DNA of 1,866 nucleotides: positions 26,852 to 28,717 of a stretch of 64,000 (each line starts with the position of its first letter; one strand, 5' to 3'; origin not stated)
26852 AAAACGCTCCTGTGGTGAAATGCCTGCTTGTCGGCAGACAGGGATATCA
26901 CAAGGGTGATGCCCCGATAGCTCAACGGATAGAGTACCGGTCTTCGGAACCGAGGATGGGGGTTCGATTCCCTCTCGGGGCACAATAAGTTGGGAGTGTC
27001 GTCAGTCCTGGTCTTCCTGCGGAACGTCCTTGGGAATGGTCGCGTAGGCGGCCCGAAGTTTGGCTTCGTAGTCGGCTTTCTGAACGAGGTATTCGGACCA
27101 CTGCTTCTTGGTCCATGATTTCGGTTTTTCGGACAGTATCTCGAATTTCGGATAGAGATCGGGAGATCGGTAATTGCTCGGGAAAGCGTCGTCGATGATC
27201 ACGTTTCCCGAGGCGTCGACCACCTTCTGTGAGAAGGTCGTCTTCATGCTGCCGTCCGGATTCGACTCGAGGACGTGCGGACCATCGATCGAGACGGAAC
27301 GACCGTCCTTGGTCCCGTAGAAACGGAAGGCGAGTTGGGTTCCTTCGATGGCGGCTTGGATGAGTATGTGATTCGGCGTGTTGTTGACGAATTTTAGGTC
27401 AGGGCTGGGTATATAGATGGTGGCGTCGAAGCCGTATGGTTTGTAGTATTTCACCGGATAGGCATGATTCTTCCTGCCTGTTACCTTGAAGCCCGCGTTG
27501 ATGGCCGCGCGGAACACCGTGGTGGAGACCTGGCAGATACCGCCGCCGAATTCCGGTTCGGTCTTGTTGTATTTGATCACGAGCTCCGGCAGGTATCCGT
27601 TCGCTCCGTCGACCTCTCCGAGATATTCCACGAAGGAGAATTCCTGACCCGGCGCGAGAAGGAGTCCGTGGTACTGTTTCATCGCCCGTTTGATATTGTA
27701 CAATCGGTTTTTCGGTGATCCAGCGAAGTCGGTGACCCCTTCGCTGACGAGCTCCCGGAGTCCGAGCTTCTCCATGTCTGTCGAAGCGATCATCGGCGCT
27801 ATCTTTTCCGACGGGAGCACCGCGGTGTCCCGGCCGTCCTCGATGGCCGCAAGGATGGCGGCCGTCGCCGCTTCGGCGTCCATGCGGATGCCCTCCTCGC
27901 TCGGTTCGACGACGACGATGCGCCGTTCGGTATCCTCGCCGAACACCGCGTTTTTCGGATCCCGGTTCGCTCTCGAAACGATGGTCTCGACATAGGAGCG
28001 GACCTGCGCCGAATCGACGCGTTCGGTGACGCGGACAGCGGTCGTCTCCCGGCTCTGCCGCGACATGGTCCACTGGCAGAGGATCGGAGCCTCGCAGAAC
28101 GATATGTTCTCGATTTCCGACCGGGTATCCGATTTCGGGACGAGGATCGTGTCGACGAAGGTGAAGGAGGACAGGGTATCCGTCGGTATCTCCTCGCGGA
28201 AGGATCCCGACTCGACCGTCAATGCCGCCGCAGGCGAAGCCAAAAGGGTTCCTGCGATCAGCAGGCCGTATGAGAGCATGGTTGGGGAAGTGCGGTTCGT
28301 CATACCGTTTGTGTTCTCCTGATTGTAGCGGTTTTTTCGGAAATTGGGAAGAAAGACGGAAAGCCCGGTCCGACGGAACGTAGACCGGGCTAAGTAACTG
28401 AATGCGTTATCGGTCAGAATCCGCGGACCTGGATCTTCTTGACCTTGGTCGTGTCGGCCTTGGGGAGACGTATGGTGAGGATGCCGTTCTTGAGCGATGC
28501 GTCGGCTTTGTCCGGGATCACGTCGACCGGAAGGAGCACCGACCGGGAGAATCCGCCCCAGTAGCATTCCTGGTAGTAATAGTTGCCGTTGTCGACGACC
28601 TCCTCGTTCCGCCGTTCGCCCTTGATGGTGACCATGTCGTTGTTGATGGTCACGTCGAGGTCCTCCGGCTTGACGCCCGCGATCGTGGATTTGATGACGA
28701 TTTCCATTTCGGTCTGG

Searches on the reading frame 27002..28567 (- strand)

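Call 97: search_protein_families(library=pfam, proteins=[window:27002-28567:-], max_evalue=0.00001)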
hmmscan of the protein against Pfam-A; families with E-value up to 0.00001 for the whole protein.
window:27002-28567:- (521 aa): 2 families
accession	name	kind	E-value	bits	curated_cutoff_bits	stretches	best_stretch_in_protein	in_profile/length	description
PF04294.18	VanW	-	7.9e-41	139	27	1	287-417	1-130/130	VanW like protein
PF12229.13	PG_binding_4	-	1.1e-06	29.3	22.1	1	175-245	43-111/117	Putative peptidoglycan binding domain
